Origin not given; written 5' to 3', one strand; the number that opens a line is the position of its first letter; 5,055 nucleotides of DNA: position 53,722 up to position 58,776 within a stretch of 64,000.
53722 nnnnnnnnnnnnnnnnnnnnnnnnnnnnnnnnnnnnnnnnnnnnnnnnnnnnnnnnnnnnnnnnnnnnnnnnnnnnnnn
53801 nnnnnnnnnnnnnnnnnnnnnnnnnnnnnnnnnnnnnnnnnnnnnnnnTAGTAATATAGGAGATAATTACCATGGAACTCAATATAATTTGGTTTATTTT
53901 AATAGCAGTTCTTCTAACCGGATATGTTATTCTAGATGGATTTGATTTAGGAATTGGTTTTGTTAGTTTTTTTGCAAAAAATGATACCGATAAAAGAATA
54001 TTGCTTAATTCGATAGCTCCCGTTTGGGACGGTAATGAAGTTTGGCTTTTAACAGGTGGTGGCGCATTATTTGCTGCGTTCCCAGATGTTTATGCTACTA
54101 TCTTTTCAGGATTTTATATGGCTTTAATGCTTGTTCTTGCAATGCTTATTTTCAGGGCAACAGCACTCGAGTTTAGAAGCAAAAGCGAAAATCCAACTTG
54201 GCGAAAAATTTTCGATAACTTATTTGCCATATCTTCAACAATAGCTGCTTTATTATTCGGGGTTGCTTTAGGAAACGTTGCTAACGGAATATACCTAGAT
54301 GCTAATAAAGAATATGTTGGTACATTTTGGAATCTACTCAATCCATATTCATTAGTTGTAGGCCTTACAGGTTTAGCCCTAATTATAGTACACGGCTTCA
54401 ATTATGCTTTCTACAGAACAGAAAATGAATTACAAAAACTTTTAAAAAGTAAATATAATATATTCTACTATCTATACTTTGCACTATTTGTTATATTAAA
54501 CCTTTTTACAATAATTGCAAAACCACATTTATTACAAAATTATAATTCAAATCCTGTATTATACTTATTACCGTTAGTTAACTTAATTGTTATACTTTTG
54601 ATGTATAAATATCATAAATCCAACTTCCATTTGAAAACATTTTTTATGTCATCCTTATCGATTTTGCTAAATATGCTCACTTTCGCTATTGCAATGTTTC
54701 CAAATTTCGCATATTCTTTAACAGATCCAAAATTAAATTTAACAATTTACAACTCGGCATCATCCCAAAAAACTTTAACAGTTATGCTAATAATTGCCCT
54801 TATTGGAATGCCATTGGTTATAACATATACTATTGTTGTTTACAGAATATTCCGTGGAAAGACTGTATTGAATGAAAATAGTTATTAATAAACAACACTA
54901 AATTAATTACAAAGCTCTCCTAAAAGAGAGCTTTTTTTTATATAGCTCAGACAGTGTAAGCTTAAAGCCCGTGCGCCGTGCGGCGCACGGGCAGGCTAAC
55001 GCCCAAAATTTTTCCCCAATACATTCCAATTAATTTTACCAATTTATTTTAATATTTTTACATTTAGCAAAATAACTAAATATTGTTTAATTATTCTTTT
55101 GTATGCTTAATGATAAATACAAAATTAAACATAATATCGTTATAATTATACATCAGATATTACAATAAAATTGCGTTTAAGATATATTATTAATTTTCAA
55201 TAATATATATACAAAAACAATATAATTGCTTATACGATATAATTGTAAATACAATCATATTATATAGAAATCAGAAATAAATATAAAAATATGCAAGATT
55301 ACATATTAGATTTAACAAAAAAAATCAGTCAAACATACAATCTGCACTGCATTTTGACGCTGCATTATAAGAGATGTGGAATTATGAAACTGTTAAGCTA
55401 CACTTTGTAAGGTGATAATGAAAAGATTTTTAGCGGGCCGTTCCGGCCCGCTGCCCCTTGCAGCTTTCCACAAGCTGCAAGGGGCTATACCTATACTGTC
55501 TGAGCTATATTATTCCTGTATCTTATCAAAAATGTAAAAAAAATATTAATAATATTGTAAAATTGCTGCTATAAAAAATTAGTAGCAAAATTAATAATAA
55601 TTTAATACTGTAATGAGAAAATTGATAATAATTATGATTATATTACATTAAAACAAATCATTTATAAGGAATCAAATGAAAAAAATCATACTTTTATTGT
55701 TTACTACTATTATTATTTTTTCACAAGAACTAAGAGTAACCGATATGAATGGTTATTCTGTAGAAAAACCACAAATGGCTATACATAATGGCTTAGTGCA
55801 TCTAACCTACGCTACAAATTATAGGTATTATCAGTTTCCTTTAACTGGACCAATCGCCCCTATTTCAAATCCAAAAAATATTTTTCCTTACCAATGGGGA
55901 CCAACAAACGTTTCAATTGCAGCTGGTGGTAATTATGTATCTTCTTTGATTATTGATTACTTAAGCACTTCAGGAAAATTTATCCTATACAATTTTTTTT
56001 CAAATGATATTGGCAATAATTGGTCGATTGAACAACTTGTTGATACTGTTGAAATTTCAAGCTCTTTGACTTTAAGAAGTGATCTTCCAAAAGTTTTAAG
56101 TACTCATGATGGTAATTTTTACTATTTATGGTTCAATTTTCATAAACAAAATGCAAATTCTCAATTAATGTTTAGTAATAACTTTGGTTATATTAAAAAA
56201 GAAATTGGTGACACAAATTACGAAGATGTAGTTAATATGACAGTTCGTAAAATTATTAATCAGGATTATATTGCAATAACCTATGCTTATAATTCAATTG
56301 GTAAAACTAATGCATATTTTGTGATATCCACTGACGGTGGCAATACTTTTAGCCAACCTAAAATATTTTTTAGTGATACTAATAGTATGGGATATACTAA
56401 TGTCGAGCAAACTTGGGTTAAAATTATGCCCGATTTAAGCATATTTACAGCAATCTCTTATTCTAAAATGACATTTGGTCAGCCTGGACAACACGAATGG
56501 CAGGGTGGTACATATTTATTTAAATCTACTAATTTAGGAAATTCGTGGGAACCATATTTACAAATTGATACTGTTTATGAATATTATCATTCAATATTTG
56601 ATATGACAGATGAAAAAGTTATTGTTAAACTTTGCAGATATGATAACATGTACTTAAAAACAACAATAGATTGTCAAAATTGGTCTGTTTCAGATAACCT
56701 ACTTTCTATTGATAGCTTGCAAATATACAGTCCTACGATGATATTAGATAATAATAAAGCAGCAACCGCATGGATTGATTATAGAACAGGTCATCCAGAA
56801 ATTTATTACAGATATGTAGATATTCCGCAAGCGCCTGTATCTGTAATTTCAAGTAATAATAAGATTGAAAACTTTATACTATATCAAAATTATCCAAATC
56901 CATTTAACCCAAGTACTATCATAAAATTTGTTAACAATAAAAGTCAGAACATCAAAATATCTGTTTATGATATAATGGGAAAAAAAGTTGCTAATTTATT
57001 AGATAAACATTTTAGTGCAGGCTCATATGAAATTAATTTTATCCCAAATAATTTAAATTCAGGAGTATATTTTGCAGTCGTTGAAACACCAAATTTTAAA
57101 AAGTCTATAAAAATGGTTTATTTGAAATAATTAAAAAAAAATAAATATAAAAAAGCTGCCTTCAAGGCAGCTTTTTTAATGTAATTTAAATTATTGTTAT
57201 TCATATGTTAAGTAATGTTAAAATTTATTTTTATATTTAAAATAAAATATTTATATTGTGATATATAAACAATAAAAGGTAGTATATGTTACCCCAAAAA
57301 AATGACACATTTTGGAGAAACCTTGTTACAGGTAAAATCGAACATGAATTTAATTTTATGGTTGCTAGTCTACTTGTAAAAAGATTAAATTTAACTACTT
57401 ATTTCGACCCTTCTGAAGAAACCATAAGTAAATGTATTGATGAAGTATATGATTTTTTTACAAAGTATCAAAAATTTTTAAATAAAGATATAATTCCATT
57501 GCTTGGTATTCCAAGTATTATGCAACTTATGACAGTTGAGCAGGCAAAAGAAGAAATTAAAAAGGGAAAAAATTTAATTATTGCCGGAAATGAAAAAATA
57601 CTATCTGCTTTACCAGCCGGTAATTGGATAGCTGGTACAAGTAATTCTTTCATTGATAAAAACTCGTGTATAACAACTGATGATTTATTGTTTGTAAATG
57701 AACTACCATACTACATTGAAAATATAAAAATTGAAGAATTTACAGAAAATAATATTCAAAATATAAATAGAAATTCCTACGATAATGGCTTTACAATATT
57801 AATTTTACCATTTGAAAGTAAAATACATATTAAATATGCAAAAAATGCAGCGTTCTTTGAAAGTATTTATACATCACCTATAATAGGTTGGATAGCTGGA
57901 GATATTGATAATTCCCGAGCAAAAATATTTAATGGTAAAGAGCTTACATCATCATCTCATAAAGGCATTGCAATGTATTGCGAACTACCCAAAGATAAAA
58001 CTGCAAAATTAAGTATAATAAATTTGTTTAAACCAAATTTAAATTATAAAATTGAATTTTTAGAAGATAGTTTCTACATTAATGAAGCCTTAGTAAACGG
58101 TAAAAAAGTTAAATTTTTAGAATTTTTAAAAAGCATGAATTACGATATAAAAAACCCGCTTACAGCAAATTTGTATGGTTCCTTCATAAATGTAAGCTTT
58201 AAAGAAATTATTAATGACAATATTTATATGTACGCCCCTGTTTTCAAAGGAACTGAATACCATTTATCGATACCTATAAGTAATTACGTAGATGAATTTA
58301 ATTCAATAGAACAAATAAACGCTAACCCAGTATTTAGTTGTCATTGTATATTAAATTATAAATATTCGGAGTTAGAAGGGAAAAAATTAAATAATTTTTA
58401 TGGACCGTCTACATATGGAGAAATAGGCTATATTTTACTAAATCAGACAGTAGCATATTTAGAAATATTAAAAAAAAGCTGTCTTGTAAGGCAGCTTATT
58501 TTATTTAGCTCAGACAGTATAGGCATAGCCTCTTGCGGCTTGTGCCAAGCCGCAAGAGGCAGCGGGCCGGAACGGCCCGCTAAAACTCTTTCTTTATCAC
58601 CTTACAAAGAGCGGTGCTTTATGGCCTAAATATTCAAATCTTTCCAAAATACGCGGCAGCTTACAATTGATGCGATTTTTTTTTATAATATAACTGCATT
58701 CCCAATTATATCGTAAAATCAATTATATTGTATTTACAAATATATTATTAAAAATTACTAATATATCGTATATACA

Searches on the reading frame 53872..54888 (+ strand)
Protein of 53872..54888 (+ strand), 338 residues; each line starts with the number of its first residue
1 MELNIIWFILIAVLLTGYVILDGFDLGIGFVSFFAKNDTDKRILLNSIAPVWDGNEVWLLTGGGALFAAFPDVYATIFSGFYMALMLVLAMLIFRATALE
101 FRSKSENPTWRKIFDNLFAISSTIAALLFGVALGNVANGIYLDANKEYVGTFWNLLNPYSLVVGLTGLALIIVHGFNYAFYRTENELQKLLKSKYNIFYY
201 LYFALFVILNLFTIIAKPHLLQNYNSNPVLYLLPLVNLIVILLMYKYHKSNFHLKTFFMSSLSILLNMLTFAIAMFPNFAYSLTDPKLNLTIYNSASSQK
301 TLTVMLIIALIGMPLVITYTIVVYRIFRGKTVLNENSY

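Call 56: find_encoding_contigs(protein=window:53872-54888:+, flank=2500, max_places=10)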
Protein window:53872-54888:+ (338 aa): 10 contigs read that carry it; 6 places shown.
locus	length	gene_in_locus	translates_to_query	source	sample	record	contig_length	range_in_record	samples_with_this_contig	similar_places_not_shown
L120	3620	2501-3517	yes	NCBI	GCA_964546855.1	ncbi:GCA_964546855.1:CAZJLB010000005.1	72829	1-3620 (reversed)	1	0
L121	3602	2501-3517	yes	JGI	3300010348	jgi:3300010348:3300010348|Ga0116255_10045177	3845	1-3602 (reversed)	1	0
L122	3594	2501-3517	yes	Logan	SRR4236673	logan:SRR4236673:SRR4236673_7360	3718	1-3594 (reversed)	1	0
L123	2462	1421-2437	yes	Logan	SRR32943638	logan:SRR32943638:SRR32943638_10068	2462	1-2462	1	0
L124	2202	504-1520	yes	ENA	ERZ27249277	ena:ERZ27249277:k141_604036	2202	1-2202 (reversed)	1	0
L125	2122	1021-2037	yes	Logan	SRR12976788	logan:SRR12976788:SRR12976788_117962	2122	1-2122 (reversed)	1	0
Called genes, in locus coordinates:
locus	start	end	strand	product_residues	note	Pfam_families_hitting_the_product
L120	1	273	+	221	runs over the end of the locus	PF03104:DNA_pol_B_exo1 (weak), PF10108:DNA_pol_B_exo2, PF13482:RNase_H_2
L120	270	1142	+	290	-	PF03631:Virul_fac_BrkB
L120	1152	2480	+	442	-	PF01654:Cyt_bd_oxida_I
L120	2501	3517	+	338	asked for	PF02322:Cyt_bd_oxida_II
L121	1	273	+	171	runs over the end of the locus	?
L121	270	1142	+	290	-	PF03631:Virul_fac_BrkB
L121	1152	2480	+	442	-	PF01654:Cyt_bd_oxida_I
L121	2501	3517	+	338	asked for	PF02322:Cyt_bd_oxida_II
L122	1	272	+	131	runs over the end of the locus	?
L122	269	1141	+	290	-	PF03631:Virul_fac_BrkB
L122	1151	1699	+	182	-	PF01654:Cyt_bd_oxida_I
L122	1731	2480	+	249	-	PF01654:Cyt_bd_oxida_I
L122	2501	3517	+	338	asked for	PF02322:Cyt_bd_oxida_II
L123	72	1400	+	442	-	PF01654:Cyt_bd_oxida_I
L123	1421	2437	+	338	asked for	PF02322:Cyt_bd_oxida_II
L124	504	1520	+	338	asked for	PF02322:Cyt_bd_oxida_II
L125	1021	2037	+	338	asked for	PF02322:Cyt_bd_oxida_II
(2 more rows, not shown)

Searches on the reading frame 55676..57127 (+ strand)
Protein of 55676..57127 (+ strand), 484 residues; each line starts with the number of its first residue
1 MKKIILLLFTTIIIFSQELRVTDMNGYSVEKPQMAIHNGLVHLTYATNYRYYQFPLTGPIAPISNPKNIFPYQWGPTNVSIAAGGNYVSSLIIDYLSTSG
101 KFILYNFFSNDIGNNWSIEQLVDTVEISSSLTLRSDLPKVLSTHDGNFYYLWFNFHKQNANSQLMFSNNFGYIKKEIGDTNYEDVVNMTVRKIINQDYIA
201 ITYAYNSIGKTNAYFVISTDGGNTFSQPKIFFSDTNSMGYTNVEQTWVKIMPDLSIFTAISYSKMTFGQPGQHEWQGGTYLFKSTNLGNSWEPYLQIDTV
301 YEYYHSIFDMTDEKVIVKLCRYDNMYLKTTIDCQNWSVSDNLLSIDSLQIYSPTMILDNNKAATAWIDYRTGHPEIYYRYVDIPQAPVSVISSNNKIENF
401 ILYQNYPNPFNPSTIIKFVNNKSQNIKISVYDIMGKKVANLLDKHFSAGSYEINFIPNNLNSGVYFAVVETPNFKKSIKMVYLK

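Call 102: search_protein_families(library=pfam, proteins=[window:55676-57127:+], max_evalue=0.0001)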
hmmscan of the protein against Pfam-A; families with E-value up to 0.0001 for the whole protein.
window:55676-57127:+ (484 aa): 1 family
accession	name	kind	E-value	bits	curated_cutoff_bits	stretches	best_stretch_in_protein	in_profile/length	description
PF18962.6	Por_Secre_tail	-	1.5e-09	38.5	27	1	406-477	2-70/75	Secretion system C-terminal sorting domain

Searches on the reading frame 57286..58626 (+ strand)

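Call 88: search_protein_families(library=pfam, proteins=[window:57286-58626:+], max_evalue=0.01)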
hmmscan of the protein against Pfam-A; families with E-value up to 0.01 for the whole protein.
window:57286-58626:+ (447 aa): 1 family
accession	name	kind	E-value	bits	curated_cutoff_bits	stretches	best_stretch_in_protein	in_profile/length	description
PF22396.1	DUF6976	-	3.9e-104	348.4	27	1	82-394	1-320/321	Family of unknown function (DUF6976)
